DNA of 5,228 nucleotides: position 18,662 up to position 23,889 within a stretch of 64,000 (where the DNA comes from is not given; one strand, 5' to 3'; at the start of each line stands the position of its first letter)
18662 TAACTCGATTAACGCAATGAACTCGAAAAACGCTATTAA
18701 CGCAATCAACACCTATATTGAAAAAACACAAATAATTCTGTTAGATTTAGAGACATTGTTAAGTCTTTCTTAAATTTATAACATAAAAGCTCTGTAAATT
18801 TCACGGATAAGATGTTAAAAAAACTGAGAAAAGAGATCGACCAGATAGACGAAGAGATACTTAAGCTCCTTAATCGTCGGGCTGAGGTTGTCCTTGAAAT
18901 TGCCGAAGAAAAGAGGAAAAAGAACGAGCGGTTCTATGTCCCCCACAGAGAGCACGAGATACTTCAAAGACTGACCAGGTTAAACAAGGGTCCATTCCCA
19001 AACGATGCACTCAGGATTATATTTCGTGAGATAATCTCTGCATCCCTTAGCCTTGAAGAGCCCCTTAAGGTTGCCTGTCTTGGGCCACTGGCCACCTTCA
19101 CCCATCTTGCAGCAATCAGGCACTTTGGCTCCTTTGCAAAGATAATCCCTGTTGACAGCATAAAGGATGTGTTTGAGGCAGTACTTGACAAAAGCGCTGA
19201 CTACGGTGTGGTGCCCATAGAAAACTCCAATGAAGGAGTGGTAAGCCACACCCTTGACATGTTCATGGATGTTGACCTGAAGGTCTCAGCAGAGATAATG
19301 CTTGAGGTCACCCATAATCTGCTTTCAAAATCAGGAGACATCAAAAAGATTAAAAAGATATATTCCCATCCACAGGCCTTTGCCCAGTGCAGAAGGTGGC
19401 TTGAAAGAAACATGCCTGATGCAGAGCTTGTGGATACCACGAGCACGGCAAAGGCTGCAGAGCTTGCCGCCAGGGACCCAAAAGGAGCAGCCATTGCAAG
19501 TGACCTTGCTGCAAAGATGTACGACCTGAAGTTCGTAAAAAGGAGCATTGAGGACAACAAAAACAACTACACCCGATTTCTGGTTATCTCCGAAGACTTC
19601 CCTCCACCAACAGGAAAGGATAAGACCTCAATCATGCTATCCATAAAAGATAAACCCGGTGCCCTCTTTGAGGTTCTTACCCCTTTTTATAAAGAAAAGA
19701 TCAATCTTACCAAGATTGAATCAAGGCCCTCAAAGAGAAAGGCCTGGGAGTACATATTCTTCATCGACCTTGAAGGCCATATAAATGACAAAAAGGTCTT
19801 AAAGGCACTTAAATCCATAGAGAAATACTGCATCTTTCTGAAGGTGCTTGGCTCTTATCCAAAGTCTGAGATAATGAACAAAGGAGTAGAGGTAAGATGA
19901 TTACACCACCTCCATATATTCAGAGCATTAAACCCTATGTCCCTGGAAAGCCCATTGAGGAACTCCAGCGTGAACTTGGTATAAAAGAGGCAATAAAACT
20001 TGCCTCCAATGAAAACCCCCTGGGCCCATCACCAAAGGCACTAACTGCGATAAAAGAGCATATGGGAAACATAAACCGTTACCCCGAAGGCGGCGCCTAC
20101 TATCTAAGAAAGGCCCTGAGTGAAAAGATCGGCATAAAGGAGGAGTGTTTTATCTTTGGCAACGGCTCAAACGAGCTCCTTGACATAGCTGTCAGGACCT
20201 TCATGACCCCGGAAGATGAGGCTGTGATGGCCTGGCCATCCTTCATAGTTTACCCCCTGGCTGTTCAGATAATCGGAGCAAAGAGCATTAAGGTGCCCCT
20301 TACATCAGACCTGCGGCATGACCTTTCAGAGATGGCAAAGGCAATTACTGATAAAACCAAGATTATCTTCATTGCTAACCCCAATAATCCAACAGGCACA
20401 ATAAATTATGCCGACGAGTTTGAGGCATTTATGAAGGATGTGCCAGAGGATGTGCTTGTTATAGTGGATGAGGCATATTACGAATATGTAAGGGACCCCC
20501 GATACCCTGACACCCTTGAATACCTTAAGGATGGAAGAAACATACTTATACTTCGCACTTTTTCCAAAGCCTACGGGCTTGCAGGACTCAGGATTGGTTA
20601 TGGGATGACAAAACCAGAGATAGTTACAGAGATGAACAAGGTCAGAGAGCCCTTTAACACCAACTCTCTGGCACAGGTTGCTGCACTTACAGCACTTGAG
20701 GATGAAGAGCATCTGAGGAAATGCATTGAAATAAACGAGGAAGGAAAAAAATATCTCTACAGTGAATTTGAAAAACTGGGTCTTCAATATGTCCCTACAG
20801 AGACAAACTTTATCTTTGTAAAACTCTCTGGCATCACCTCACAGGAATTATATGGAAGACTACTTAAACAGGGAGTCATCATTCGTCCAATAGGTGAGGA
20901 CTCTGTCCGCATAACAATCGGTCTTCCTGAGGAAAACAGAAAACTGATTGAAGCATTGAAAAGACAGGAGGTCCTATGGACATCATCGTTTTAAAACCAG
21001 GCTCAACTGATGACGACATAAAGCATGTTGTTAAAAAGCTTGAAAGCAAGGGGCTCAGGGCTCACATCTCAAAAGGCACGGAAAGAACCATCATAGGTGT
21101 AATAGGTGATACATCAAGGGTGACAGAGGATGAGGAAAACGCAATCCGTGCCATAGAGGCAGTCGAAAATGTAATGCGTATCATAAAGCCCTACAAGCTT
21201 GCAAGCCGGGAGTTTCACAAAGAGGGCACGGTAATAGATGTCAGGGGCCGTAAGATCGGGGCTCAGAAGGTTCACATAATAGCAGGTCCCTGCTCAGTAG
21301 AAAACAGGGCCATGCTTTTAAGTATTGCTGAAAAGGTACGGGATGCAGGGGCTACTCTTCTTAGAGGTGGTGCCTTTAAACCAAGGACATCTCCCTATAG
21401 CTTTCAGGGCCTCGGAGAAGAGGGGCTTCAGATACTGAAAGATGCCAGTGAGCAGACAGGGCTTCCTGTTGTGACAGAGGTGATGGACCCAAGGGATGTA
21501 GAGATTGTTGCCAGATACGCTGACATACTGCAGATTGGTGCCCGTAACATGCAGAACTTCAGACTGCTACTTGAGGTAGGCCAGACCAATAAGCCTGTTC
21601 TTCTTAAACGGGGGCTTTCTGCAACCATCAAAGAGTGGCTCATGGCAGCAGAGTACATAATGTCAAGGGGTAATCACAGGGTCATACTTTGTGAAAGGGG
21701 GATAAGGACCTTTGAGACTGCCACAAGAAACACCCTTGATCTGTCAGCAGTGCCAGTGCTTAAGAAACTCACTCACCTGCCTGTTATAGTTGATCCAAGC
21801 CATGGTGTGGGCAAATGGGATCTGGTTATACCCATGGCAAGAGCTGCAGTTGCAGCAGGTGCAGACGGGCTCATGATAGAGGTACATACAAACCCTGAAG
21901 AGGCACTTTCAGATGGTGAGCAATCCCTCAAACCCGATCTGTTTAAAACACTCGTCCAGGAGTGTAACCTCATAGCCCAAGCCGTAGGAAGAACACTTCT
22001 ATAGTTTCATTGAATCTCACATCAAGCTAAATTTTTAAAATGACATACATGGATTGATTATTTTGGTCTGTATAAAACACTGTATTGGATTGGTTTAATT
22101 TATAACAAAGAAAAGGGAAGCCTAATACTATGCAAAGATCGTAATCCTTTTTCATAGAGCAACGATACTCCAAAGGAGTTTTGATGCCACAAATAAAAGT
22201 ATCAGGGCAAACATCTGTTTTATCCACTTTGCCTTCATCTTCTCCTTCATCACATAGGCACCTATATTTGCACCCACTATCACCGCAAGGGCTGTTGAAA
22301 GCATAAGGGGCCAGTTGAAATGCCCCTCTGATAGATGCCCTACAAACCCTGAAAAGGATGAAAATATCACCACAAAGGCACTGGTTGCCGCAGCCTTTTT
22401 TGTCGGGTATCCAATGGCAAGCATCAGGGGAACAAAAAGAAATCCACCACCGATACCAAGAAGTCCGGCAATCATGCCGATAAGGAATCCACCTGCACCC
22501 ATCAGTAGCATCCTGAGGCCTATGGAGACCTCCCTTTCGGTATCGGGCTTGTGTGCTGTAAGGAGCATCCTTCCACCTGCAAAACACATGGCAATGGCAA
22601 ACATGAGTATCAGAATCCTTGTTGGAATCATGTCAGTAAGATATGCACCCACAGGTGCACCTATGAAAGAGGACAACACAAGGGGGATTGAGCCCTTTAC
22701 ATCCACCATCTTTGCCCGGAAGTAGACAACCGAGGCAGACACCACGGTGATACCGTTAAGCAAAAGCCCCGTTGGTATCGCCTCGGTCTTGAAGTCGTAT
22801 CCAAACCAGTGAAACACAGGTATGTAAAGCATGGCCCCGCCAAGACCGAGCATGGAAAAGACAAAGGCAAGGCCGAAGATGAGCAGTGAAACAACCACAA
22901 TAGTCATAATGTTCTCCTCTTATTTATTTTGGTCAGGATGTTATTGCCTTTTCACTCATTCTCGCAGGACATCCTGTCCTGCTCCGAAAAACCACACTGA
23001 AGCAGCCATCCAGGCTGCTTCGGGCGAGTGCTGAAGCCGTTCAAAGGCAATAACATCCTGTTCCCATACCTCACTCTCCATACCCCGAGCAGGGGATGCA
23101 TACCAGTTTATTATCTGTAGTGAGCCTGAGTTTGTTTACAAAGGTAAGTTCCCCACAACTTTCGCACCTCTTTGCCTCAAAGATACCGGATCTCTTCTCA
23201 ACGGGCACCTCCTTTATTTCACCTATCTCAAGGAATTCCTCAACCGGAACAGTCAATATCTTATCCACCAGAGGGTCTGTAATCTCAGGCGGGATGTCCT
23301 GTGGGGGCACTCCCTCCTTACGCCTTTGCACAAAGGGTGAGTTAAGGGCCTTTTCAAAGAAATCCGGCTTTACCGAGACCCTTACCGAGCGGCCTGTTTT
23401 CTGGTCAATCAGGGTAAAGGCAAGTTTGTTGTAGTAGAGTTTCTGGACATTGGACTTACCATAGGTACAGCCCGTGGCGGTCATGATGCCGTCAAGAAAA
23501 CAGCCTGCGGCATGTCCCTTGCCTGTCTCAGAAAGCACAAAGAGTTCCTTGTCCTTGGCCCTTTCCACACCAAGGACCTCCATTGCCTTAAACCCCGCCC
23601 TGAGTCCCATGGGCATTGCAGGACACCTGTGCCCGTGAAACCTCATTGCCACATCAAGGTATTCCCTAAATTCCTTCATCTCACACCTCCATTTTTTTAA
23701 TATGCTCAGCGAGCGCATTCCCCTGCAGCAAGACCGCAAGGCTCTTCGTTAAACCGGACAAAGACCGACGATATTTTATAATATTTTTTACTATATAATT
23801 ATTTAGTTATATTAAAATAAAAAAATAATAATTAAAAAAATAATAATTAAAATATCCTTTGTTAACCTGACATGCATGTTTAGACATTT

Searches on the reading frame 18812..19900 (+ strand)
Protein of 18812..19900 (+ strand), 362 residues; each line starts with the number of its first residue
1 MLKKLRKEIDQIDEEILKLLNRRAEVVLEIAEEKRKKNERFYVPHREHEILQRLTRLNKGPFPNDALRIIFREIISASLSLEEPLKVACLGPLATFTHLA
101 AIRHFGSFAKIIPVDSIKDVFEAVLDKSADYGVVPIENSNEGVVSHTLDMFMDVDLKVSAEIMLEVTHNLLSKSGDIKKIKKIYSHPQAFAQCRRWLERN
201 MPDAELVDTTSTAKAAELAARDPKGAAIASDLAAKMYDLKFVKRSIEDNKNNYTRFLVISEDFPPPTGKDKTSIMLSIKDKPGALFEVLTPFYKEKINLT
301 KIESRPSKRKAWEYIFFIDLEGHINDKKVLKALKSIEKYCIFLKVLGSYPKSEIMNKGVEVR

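Call 80: search_protein_families(library=pfam, proteins=[window:18812-19900:+])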
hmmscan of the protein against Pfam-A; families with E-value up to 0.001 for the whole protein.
window:18812-19900:+ (362 aa): 3 families
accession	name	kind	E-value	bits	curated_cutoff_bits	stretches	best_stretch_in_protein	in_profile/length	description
PF00800.23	PDT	-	6.6e-66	222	25.2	1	87-261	1-178/181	Prephenate dehydratase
PF01817.26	CM_2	-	3.3e-24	85.3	27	1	5-83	1-80/80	Chorismate mutase type II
PF01842.31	ACT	-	4.8e-16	58.6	27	1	273-337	2-65/66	ACT domain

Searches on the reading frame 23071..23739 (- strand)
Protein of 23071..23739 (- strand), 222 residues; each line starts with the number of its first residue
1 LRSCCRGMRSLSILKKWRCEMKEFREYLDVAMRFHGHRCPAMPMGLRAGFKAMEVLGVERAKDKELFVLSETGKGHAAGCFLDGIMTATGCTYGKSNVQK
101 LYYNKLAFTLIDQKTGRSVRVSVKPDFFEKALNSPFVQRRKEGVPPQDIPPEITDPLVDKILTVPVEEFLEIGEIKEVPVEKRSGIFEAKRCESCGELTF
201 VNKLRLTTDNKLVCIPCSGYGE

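Call 41: search_protein_families(library=pfam, max_evalue=0.01, proteins=[window:23074-23679:-])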
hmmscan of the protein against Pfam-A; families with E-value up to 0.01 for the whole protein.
seq(202 aa): 2 families
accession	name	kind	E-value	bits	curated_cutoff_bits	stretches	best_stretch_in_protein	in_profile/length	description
PF02663.19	FmdE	-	5.8e-29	101.3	22.9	1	14-150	1-132/133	FmdE, Molybdenum formylmethanofuran dehydrogenase operon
PF01258.23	zf-dskA_traR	-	0.0041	17.5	24.9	1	169-197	5-30/36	Prokaryotic dksA/traR C4-type zinc finger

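Call 99: search_protein_families(library=pfam, max_evalue=0.01, proteins=[window:23071-23739:-])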
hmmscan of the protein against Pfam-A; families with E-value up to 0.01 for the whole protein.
window:23071-23739:- (222 aa): 2 families
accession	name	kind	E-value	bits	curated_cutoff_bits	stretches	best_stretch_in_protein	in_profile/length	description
PF02663.19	FmdE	-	7.2e-29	101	22.9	1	34-170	1-132/133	FmdE, Molybdenum formylmethanofuran dehydrogenase operon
PF01258.23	zf-dskA_traR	-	0.0045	17.4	24.9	1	189-217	5-30/36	Prokaryotic dksA/traR C4-type zinc finger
